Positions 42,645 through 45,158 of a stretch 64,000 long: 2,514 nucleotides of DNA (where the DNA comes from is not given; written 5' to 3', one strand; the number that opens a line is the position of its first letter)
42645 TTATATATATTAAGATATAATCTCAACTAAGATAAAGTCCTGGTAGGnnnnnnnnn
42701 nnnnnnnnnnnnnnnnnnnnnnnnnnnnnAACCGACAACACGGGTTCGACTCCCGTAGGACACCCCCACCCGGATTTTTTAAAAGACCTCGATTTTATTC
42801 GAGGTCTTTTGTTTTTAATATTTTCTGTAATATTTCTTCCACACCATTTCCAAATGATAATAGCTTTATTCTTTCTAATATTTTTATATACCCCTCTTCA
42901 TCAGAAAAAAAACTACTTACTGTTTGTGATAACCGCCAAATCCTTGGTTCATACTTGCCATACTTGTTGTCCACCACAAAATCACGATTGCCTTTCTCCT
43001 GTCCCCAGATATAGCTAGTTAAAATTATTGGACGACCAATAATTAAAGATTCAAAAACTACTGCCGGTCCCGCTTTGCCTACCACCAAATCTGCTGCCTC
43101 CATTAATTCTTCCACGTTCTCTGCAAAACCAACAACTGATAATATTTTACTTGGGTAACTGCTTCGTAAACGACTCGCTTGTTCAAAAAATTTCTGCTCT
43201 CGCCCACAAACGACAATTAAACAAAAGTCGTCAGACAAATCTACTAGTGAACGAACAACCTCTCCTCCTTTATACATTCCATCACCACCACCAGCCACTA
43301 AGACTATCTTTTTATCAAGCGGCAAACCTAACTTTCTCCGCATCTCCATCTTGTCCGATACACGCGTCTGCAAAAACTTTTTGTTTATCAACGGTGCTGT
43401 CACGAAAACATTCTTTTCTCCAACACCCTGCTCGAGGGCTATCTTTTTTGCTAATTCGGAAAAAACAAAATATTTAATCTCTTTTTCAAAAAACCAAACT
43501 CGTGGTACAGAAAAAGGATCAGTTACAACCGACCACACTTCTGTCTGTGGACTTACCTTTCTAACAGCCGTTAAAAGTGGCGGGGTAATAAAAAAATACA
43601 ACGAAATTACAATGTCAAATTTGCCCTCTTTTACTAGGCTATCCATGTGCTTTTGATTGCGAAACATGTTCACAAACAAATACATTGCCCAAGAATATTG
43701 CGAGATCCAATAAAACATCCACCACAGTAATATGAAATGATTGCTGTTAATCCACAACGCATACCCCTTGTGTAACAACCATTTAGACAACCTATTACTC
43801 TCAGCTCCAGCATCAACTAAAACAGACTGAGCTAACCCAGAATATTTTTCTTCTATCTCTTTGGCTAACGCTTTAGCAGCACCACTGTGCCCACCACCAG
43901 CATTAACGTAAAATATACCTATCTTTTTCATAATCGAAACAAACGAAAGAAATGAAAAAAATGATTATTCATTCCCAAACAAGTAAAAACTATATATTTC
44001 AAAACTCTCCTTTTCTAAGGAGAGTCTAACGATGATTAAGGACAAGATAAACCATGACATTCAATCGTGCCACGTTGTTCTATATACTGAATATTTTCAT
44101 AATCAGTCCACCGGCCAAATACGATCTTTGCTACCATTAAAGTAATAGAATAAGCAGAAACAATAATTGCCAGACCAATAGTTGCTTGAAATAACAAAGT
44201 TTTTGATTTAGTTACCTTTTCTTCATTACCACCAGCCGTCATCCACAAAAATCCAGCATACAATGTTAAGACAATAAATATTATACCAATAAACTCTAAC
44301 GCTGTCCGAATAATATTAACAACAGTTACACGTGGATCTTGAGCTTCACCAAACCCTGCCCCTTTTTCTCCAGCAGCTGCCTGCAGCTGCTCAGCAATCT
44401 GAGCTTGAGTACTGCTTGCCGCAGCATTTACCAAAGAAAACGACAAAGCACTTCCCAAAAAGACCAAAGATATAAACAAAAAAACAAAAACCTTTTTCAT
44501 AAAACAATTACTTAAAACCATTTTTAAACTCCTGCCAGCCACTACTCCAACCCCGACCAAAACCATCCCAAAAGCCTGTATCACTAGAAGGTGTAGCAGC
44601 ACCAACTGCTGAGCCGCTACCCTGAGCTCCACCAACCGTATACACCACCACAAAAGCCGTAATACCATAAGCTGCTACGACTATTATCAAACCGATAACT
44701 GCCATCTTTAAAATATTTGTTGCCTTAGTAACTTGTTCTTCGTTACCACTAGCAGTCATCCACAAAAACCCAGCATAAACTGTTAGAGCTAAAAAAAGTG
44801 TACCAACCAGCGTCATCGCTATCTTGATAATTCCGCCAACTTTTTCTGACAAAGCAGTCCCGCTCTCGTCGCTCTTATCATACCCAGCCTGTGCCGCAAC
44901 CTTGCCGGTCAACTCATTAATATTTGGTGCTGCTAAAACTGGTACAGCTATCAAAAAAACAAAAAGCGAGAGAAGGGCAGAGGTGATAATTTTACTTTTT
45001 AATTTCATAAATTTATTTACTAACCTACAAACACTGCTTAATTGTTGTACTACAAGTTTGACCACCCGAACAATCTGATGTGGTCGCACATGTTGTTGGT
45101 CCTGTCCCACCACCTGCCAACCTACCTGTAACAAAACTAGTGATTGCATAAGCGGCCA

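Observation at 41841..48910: Tandem array of nine paralogous secreted VirB2/TrbC-like two-helix proteins with hypervariable Cys-rich domains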

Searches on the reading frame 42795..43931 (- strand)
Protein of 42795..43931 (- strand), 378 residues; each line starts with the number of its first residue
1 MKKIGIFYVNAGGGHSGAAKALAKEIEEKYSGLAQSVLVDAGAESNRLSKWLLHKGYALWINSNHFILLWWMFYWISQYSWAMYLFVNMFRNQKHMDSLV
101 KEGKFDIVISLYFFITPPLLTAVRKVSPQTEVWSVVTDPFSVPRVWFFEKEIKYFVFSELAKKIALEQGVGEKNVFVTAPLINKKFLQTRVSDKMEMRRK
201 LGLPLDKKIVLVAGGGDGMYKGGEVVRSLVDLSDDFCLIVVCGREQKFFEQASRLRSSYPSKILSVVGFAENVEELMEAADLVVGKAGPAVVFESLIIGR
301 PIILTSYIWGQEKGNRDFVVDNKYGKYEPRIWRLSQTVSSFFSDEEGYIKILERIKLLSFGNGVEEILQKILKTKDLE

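Call 9: search_protein_families(library=pfam, proteins=[window:42795-43931:-], max_evalue=0.001)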
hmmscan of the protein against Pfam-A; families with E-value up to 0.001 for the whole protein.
window:42795-43931:- (378 aa): 3 families
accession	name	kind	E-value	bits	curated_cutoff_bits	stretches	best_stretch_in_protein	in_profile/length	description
PF06925.17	MGDG_synth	-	4.1e-11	43.7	25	1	15-178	1-165/169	Monogalactosyldiacylglycerol (MGDG) synthase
PF04101.22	Glyco_tran_28_C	-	1.2e-08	35.6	22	1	210-305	2-97/166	Glycosyltransferase family 28 C-terminal domain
PF00534.26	Glycos_transf_1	-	7.9e-05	22.7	26.4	1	194-346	2-160/172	Glycosyl transferases group 1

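Call 107: search_protein_families(library=ncbifam, proteins=[window:42795-43931:-], max_evalue=0.00001)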
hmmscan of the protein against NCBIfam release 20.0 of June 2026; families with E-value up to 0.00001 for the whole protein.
window:42795-43931:- (378 aa): 5 families
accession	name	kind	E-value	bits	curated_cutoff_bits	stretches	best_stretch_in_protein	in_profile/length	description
NF010135.0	PRK13609.1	equivalog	1.8e-39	135.8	500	1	2-376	5-370/388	diglucosyl diacylglycerol synthase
NF010134.0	PRK13608.1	equivalog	1e-19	70.8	557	1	59-368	60-362/391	diglucosyl diacylglycerol synthase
TIGR01133.1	murG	equivalog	1.6e-09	37.2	250.25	1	173-326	154-304/353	undecaprenyldiphospho-muramoylpentapeptide beta-N-acetylglucosaminyltransferase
TIGR03590.1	PseG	equivalog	7.1e-08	32.4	153.55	1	181-311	153-273/280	UDP-2,4-diacetamido-2,4,6-trideoxy-beta-L-altropyranose hydrolase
NF009102.0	PRK12446.1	equivalog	9.4e-07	28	339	1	171-313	153-286/352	undecaprenyldiphospho-muramoylpentapeptide beta-N-acetylglucosaminyltransferase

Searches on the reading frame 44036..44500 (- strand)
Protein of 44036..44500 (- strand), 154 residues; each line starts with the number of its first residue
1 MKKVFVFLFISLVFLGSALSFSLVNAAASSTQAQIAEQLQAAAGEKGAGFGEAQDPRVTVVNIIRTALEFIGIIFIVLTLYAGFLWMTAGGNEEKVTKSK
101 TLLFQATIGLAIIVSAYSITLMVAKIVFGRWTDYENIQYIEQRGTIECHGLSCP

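Call 4: search_protein_families(library=pfam, proteins=[window:44036-44500:-], max_evalue=1)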
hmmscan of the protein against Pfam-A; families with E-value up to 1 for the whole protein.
window:44036-44500:- (154 aa): 2 families
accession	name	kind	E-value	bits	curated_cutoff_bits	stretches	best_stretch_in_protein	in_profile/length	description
PF18895.5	T4SS_pilin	-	9e-06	26.1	26.6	1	55-119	3-67/71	Type IV secretion system pilin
PF20990.2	DUF2207_C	-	0.79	9.8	33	0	34-134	113-195/247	Predicted membrane protein (DUF2207) C-terminal domain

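Call 47: search_protein_families(library=ncbifam, proteins=[window:44036-44500:-], max_evalue=0.1)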
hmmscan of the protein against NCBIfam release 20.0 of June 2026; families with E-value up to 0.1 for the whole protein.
window:44036-44500:- (154 aa): 2 families
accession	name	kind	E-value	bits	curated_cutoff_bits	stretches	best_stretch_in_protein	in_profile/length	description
NF045849.1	ICE_MMCAP2_0565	equivalog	0.0004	20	40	1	67-127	20-80/80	Mbov_0395 family pilin-like conjugal transfer protein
NF049893.1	spr0155_permease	equivalog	0.031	14.6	120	1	1-120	1-116/165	ABC transporter permease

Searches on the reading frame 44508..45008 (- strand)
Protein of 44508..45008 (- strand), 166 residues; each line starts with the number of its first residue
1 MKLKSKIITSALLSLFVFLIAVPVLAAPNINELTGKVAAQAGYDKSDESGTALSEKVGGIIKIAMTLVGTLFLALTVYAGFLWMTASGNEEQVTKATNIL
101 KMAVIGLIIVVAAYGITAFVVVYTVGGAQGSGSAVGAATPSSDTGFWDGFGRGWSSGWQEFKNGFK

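Call 4: search_protein_families(library=pfam, proteins=[window:44508-45008:-], max_evalue=1)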
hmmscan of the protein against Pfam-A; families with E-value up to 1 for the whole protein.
window:44508-45008:- (166 aa): 5 families
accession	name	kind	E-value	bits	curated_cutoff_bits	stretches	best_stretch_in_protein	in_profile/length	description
PF18895.5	T4SS_pilin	-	8.4e-10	39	26.6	1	59-119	11-70/71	Type IV secretion system pilin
PF04290.18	DctQ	-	0.00012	22.4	28.3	1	52-125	56-127/132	Tripartite ATP-independent periplasmic transporters, DctQ component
PF14257.11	DUF4349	-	0.26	11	27.7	1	134-165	156-187/213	Domain of unknown function (DUF4349)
PF02322.20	Cyt_bd_oxida_II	-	0.4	10.4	35.6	1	58-124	149-216/302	Cytochrome bd terminal oxidase subunit II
PF05545.16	FixQ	-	0.89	10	29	1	68-99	13-44/49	Cbb3-type cytochrome oxidase component FixQ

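Call 47: search_protein_families(library=ncbifam, proteins=[window:44508-45008:-], max_evalue=0.1)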
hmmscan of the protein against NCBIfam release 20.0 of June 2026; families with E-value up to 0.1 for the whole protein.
window:44508-45008:- (166 aa): 1 family
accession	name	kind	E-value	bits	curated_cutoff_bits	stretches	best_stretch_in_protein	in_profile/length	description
NF045849.1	ICE_MMCAP2_0565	equivalog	3.6e-08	33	40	1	54-121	10-77/80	Mbov_0395 family pilin-like conjugal transfer protein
